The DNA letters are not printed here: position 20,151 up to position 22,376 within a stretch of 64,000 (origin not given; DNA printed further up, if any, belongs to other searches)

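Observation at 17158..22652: CydA-like 'bd-like' membrane protein without CydB, operonic with five haem c domains and an EB_dh (NxrC/EbdC-type) domain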

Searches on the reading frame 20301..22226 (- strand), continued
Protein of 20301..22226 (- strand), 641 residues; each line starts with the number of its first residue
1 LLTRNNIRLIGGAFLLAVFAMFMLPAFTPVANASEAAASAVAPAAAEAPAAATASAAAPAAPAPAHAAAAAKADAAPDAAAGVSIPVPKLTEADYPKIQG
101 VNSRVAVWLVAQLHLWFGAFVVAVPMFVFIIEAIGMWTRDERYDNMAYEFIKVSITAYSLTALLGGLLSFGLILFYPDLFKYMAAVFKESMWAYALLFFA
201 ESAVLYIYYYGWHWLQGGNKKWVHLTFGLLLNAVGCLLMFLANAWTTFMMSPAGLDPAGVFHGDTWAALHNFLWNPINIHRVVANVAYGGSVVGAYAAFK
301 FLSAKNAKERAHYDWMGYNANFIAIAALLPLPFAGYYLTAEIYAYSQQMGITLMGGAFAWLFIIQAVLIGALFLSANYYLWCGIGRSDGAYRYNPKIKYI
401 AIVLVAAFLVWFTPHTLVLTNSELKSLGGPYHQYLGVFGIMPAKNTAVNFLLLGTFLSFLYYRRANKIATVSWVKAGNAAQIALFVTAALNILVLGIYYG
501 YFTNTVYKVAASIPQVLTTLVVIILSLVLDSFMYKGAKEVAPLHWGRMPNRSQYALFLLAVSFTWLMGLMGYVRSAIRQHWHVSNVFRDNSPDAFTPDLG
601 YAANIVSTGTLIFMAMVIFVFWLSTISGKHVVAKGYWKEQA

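Call 37: search_protein_families(library=pfam, proteins=[L031:59-1657:+, L031:1506-2069:+, L031:2066-4219:+, L031:4057-5193:+, L031:5190-6149:+, L031:6032-7792:+, L031:9125-9766:+, L031:15094-17265:+, L031:17138-18580:+, L031:18577-19968:+], max_evalue=0.001)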
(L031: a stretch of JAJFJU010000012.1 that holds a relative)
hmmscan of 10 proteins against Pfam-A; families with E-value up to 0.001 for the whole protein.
L031:59-1657:+ (532 aa): 8 families
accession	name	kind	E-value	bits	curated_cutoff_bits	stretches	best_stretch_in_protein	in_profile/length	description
PF13646.12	HEAT_2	-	5.8e-44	148.7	27.7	4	15-86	2-74/88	HEAT repeats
PF03130.22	HEAT_PBS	-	1.3e-14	53.5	20.9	0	353-378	1-26/27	PBS lyase HEAT-like repeat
PF02985.28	HEAT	-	2.9e-12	46.1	23.5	0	13-37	1-25/31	HEAT repeat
PF00514.29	Arm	-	1.3e-07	31.8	20.6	0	101-130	8-37/41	Armadillo/beta-catenin-like repeat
PF13513.12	HEAT_EZ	-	9.7e-07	29.6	27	0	9-37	25-53/55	HEAT-like repeat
PF01347.28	Vitellogenin_N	-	0.00018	20.7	24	0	94-162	482-556/590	Lipoprotein amino terminal region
PF12717.13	Cnd1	-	0.00022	21.8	26.4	0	12-37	21-46/162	non-SMC mitotic condensation complex subunit 1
PF01602.26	Adaptin_N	-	0.00029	20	37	0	8-82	110-191/524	Adaptin N terminal region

L031:1506-2069:+ (187 aa): 2 families
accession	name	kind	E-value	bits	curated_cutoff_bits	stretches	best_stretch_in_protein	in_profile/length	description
PF13442.11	Cytochrome_CBB3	-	1.5e-13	51.2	27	1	82-153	3-67/68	Cytochrome C oxidase, cbb3-type, subunit III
PF00034.26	Cytochrom_C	-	2.6e-05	25.9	21.3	1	83-123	2-44/90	Cytochrome c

L031:2066-4219:+ (717 aa): 1 family
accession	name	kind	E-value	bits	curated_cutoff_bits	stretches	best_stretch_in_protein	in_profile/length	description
PF01654.22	Cyt_bd_oxida_I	-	1.9e-10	40.3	26.2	1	45-163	3-122/418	Cytochrome bd terminal oxidase subunit I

L031:4057-5193:+ (378 aa): 2 families
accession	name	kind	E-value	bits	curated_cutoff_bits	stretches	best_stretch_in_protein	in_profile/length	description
PF00034.26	Cytochrom_C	-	2.7e-12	48.2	21.3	1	245-297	4-57/90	Cytochrome c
PF13442.11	Cytochrome_CBB3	-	3.8e-07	30.8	27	0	243-287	4-39/68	Cytochrome C oxidase, cbb3-type, subunit III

L031:5190-6149:+ (319 aa): 2 families
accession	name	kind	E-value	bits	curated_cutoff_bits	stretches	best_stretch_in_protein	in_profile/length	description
PF13442.11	Cytochrome_CBB3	-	5.6e-08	33.4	27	1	216-302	5-65/68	Cytochrome C oxidase, cbb3-type, subunit III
PF00034.26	Cytochrom_C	-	0.00015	23.5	21.3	1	216-302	3-83/90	Cytochrome c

L031:6032-7792:+ (586 aa): 3 families
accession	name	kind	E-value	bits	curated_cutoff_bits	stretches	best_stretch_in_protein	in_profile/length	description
PF09459.16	EB_dh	-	1.1e-23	84.9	33.3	1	332-537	1-232/236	Ethylbenzene dehydrogenase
PF00034.26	Cytochrom_C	-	3.6e-22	79.9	21.3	2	214-307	1-89/90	Cytochrome c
PF13442.11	Cytochrome_CBB3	-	5.3e-18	65.6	27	2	85-179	3-68/68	Cytochrome C oxidase, cbb3-type, subunit III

L031:9125-9766:+ (213 aa): 1 family
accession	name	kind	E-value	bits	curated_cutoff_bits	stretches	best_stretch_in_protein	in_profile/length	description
PF02630.20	SCO1-SenC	-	3.7e-47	160.1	22.8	1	27-169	1-134/134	SCO1/SenC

L031:15094-17265:+ (723 aa): 2 families
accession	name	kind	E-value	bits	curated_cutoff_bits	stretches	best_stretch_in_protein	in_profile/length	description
PF08369.16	PCP_red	-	3.6e-41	139.4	32.5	4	362-405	1-44/45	Proto-chlorophyllide reductase 57 kD subunit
PF00582.32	Usp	-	1.2e-28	100.8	24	2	18-178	2-141/141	Universal stress protein family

L031:17138-18580:+ (480 aa): 4 families
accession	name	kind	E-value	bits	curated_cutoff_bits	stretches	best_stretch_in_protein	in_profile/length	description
PF04055.27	Radical_SAM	-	5.7e-25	88.8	29.5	1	56-216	1-165/166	Radical SAM superfamily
PF08369.16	PCP_red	-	1.6e-12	47.7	32.5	1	405-446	1-42/45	Proto-chlorophyllide reductase 57 kD subunit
PF13186.11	SPASM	-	2.9e-07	31.1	21.5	1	298-357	1-67/67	Iron-sulfur cluster-binding domain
PF13353.11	Fer4_12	-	7.2e-05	23.5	22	1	60-118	13-70/137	4Fe-4S single cluster domain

L031:18577-19968:+ (463 aa): 11 families
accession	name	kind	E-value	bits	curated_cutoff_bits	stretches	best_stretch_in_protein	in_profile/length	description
PF01593.30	Amino_oxidase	-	1.9e-61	209.2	19.8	1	12-444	1-442/443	Flavin containing amine oxidoreductase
PF01266.30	DAO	-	1.1e-14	55.2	27.9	1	4-289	1-231/353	FAD dependent oxidoreductase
PF13450.12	NAD_binding_8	-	1.2e-14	54.7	21.9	1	7-61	1-55/68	NAD(P)-binding Rossmann-like domain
PF01946.23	Thi4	-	1.7e-08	34.5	26.2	1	2-41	17-57/235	Thi4 family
PF00890.30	FAD_binding_2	-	3.5e-06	26.9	20.4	1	4-50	1-47/414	FAD binding domain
PF13738.12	Pyr_redox_3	-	2.1e-05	24.4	30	0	7-34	2-30/305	Pyridine nucleotide-disulphide oxidoreductase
PF12831.13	FAD_oxidored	-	2.6e-05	24.1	27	1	4-54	1-51/416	FAD dependent oxidoreductase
PF03486.20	HI0933_like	-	6.5e-05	22.9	50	0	4-38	2-36/244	HI0933-like protein Rossmann domain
PF07992.20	Pyr_redox_2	-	0.00019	21.4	26.1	1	4-39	2-38/291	Pyridine nucleotide-disulphide oxidoreductase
PF00070.33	Pyr_redox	-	0.00027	21.8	22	1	5-38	2-35/82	Pyridine nucleotide-disulphide oxidoreductase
PF01494.25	FAD_binding_3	-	0.00046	20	22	1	3-35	2-34/349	FAD binding domain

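Call 38: find_homologous_proteins(query=L031:2066-4219:+)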
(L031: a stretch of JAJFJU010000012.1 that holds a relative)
Query L031:2066-4219:+ (717 aa): 5738 proteins with E <= 0.001 among 8000 candidates; the best 120 are listed.
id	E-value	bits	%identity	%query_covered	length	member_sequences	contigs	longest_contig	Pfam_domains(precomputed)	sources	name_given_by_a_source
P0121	0.0e+0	1600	100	100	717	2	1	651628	PF01654.23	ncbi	-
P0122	0.0e+0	1302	82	97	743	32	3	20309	PF01654.23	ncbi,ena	-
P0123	0.0e+0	1301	81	98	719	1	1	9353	PF01654.23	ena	-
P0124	0.0e+0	1297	80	100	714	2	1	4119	PF01654.23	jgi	jgi:cytochrome bd-type quinol oxidase subunit 1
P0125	0.0e+0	1293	82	95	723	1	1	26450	PF01654.23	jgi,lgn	-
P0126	0.0e+0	1289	79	100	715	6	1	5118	PF01654.23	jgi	jgi:cytochrome d ubiquinol oxidase subunit I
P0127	0.0e+0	1288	82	96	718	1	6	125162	PF01654.23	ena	-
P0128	0.0e+0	1286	81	98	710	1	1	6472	PF01654.23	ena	-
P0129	0.0e+0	1284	80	99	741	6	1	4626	PF01654.23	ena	-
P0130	0.0e+0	1283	82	94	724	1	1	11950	PF01654.23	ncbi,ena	-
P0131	0.0e+0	1282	82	96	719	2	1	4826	PF01654.23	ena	-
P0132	0.0e+0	1282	80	98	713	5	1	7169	PF01654.23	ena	-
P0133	0.0e+0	1281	79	100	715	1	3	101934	PF01654.23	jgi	-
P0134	0.0e+0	1281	79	100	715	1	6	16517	PF01654.23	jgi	jgi:cytochrome bd-type quinol oxidase subunit 1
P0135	0.0e+0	1281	81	98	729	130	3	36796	PF01654.23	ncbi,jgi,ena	-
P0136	0.0e+0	1281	80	98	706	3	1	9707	PF01654.23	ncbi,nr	ncbi:MAG: hypothetical protein GY731_19485 [Gammaproteobacteria bacterium]|nr:hypothetical protein [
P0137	0.0e+0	1280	82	95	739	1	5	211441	PF01654.23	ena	-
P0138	0.0e+0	1280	79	100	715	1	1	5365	PF01654.23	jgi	jgi:cytochrome bd-type quinol oxidase subunit 1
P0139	0.0e+0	1279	81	97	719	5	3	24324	PF01654.23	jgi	jgi:cytochrome bd-type quinol oxidase subunit 1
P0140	0.0e+0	1279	80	99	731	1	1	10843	PF01654.23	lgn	-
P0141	0.0e+0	1278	78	100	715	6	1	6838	PF01654.23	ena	-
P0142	0.0e+0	1278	78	100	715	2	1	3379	PF01654.23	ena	-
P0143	0.0e+0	1277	77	100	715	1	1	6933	PF01654.23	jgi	-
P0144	0.0e+0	1277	78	99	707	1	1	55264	PF01654.23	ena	-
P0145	0.0e+0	1275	79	97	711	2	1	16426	PF01654.23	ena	-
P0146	0.0e+0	1274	79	99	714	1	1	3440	PF01654.23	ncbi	-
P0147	0.0e+0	1273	79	97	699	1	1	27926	PF01654.23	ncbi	-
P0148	0.0e+0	1273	78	99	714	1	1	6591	PF01654.23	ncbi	-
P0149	0.0e+0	1272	82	94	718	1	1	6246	PF01654.23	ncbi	-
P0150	0.0e+0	1272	78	100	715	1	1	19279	PF01654.23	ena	-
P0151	0.0e+0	1272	79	100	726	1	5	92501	PF01654.23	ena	-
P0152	0.0e+0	1270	80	94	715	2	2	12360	PF01654.23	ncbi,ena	-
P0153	0.0e+0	1269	81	94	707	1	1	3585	PF01654.23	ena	-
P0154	0.0e+0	1269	78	100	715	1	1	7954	PF01654.23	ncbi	-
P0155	0.0e+0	1269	80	98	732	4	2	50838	PF01654.23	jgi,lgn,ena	-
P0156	0.0e+0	1268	78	99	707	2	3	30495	PF01654.23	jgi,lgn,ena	-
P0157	0.0e+0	1267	80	96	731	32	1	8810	PF01654.23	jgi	jgi:cytochrome bd-type quinol oxidase subunit 1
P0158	0.0e+0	1267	81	97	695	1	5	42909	PF01654.23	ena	-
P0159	0.0e+0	1265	80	96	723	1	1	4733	PF01654.23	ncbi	-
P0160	0.0e+0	1265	78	100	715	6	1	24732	PF01654.23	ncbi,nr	ncbi:MAG: hypothetical protein GY896_00970 [Gammaproteobacteria bacterium]|nr:hypothetical protein [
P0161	0.0e+0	1263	79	98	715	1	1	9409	PF01654.23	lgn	-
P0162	0.0e+0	1262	80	97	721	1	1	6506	PF01654.23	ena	-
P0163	0.0e+0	1260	78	98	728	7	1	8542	PF01654.23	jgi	jgi:cytochrome bd-type quinol oxidase subunit 1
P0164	0.0e+0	1260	80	95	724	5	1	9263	PF01654.23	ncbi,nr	ncbi:MAG: cytochrome ubiquinol oxidase subunit I [Alphaproteobacteria bacterium]|nr:cytochrome ubiqu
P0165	0.0e+0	1258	78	100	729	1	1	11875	PF01654.23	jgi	jgi:cytochrome bd-type quinol oxidase subunit 1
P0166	0.0e+0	1258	81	94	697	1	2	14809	PF01654.23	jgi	jgi:hypothetical protein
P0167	0.0e+0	1257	81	94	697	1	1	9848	PF01654.23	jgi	jgi:hypothetical protein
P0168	0.0e+0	1257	79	96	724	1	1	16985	PF01654.23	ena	-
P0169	0.0e+0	1257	80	96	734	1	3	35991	PF01654.23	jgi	jgi:hypothetical protein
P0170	0.0e+0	1256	79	97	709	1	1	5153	PF01654.23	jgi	-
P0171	0.0e+0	1256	81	94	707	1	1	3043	PF01654.23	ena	-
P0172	0.0e+0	1255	79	97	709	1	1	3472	PF01654.23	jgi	-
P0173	0.0e+0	1255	78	99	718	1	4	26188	PF01654.23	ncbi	-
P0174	0.0e+0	1254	80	97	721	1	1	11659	PF01654.23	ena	-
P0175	0.0e+0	1254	80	94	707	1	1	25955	PF01654.23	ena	-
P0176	0.0e+0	1254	77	100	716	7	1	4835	PF01654.23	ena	-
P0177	0.0e+0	1254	79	98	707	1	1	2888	PF01654.23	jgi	-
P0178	0.0e+0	1253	79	97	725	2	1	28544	PF01654.23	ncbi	-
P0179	0.0e+0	1253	78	100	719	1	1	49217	PF01654.23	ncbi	-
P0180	0.0e+0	1253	82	94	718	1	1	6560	PF01654.23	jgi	jgi:hypothetical protein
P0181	0.0e+0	1253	79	98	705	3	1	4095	PF01654.23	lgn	-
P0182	0.0e+0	1252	79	97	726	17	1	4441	PF01654.23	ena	-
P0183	0.0e+0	1252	80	96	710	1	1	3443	PF01654.23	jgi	jgi:hypothetical protein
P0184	0.0e+0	1251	80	96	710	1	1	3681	PF01654.23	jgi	jgi:hypothetical protein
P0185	0.0e+0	1251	79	95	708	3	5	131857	PF01654.23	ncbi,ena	-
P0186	0.0e+0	1250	79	98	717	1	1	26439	PF01654.23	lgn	-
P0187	0.0e+0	1249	78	100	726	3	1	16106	PF01654.23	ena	-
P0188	0.0e+0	1248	80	96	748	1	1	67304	PF01654.23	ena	-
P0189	0.0e+0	1247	78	100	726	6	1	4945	PF01654.23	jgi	jgi:cytochrome bd-type quinol oxidase subunit 1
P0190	0.0e+0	1247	80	96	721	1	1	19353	PF01654.23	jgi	jgi:hypothetical protein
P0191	0.0e+0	1246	79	98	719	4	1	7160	PF01654.23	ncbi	ncbi:MAG: cytochrome ubiquinol oxidase subunit I [Alphaproteobacteria bacterium]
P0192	0.0e+0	1246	77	100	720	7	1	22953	PF01654.23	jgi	jgi:hypothetical protein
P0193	0.0e+0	1245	78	98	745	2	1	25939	PF01654.23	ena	-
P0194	0.0e+0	1244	78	96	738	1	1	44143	PF01654.23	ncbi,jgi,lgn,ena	-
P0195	0.0e+0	1244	78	99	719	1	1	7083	PF01654.23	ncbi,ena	-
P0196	0.0e+0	1244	80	96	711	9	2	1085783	PF01654.23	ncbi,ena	-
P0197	0.0e+0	1243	77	98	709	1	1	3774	PF01654.23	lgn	-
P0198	0.0e+0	1242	76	99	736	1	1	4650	PF01654.23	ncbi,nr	ncbi:MAG: cytochrome ubiquinol oxidase subunit I [Deltaproteobacteria bacterium]|nr:cytochrome ubiqu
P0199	0.0e+0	1241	76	100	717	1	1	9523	PF01654.23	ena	-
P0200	0.0e+0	1241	79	98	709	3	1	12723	PF01654.23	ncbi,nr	ncbi:MAG: cytochrome ubiquinol oxidase subunit I [Alphaproteobacteria bacterium]|nr:cytochrome ubiqu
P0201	0.0e+0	1241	79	97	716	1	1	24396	PF01654.23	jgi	jgi:hypothetical protein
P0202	0.0e+0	1241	81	95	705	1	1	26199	PF01654.23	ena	-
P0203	0.0e+0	1240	78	97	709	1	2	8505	PF01654.23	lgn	-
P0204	0.0e+0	1240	76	100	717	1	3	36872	PF01654.23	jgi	-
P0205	0.0e+0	1240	81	95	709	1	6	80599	PF01654.23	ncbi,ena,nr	ncbi:MAG TPA: cytochrome ubiquinol oxidase subunit I [Gammaproteobacteria bacterium]|nr:cytochrome u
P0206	0.0e+0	1239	77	98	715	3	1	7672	PF01654.23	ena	-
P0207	0.0e+0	1238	78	97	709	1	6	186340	PF01654.23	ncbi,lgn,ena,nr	ncbi:MAG: cytochrome ubiquinol oxidase subunit I [Proteobacteria bacterium]|nr:cytochrome ubiquinol 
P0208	0.0e+0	1238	78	95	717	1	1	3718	PF01654.23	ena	-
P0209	0.0e+0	1238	79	96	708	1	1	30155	PF01654.23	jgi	jgi:cytochrome d ubiquinol oxidase subunit I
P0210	0.0e+0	1237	79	95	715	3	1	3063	PF01654.23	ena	-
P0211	0.0e+0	1237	78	96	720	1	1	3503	PF01654.23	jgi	-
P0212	0.0e+0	1237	78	98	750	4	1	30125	PF01654.23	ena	-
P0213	0.0e+0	1237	81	95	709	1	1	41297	PF01654.23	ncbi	-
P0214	0.0e+0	1237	78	97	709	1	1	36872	PF01654.23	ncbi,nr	ncbi:MAG: cytochrome ubiquinol oxidase subunit I [Proteobacteria bacterium]|nr:cytochrome ubiquinol 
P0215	0.0e+0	1236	79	95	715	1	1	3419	PF01654.23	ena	-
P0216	0.0e+0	1236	79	97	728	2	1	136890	PF01654.23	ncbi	-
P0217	0.0e+0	1235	78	98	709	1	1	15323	PF01654.23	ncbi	-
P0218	0.0e+0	1235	79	95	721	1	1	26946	PF01654.23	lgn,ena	-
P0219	0.0e+0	1235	77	98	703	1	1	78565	PF01654.23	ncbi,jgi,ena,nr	ncbi:MAG: cytochrome ubiquinol oxidase subunit I [Deltaproteobacteria bacterium]|nr:cytochrome ubiqu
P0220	0.0e+0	1234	78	98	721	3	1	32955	PF01654.23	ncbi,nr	ncbi:MAG: cytochrome ubiquinol oxidase subunit I [Arenicellales bacterium]|nr:cytochrome ubiquinol o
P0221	0.0e+0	1232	77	98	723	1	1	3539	PF01654.23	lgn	-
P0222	0.0e+0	1231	78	95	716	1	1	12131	PF01654.23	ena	-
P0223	0.0e+0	1231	81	94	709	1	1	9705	PF01654.23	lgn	-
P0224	0.0e+0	1230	78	97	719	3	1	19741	PF01654.23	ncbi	-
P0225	0.0e+0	1230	77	97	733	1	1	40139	PF01654.23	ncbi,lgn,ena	-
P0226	0.0e+0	1230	79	96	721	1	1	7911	PF01654.23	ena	-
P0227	0.0e+0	1230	76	98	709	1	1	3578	PF01654.23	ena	-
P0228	0.0e+0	1229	78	96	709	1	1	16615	PF01654.23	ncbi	-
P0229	0.0e+0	1229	79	95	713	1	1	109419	PF01654.23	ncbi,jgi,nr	ncbi:MAG: hypothetical protein HOC23_07685 [Halieaceae bacterium]|jgi:cytochrome bd ubiquinol oxidas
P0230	0.0e+0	1229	76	98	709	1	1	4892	PF01654.23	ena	-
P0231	0.0e+0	1228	78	97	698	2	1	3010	PF01654.23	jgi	jgi:cytochrome bd-type quinol oxidase subunit 1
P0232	0.0e+0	1227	78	94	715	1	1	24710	PF01654.23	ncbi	-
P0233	0.0e+0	1227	79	95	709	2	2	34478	PF01654.23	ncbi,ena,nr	ncbi:MAG: hypothetical protein HOL85_20025 [Rhodospirillaceae bacterium]|nr:hypothetical protein [Rh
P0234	0.0e+0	1226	76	98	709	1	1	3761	PF01654.23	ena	-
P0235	0.0e+0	1226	77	97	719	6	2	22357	PF01654.23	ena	-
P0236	0.0e+0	1226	79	97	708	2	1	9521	PF01654.23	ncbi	-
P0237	0.0e+0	1226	78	94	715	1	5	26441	PF01654.23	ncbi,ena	-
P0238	0.0e+0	1225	76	98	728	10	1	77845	PF01654.23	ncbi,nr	ncbi:MAG: cytochrome ubiquinol oxidase subunit I [Rhodospirillales bacterium]|nr:cytochrome ubiquino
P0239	0.0e+0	1225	78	94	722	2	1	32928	PF01654.23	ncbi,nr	ncbi:MAG: cytochrome ubiquinol oxidase subunit I [Deltaproteobacteria bacterium]|nr:cytochrome ubiqu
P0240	0.0e+0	1225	79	95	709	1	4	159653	PF01654.23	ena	-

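Call 53: predict_structure(alignment_id=A1)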
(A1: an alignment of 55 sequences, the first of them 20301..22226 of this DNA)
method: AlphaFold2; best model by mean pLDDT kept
length: 641 residues; sequences in the alignment: 55
mean_pLDDT: 56.6   pTM: 0.51
mean pLDDT of the five models: 56.6, 54.5, 54.4, 51.6, 46.4
residues with pLDDT >= 90: 0; 70-90: 98; 50-70: 356; < 50: 187
segments of 3 or more residues with pLDDT < 50: 1-3, 28-83, 131-140, 301-304, 340-361, 382-387, 412-442, 498-507, 540-562, 630-641
pLDDT, mean of each block of 10 residues (from residue 1): 58 80 54 34 35 34 34 38 59 73 78 72 57 45 56 69 76 76 64 69 68 62 62 65 58 58 57 56 61 52 55 57 61 53 43 44 53 51 48 56 56 45 43 43 55 62 60 60 70 54 46 60 69 62 38 42 52 53 58 62 74 80 64 37 33
secondary structure, 60 per line:
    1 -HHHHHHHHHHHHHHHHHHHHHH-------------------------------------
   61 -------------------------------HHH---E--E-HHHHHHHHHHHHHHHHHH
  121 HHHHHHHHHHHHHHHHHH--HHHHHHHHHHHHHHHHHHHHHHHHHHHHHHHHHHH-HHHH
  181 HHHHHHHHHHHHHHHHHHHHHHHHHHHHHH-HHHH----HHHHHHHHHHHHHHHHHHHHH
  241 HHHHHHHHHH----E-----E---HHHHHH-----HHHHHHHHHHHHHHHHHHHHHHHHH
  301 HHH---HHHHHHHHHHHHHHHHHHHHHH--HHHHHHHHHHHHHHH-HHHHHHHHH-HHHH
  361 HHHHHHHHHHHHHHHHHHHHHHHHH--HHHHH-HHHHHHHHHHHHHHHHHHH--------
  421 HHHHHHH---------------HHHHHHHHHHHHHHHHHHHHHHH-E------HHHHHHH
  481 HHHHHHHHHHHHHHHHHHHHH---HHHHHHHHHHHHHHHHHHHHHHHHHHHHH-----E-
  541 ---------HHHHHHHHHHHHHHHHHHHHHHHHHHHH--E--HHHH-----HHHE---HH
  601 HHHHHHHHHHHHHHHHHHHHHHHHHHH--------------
elements in order (helices of 4 or more, strands of 3 or more residues): H2-23 H103-138 H141-175 H177-210 H212-215 H220-250 H265-270 H276-303 H307-328 H331-345 H347-355 H357-385 H388-392 H394-412 H421-427 H443-465 H474-501 H505-533 H550-577 H583-586 H599-627
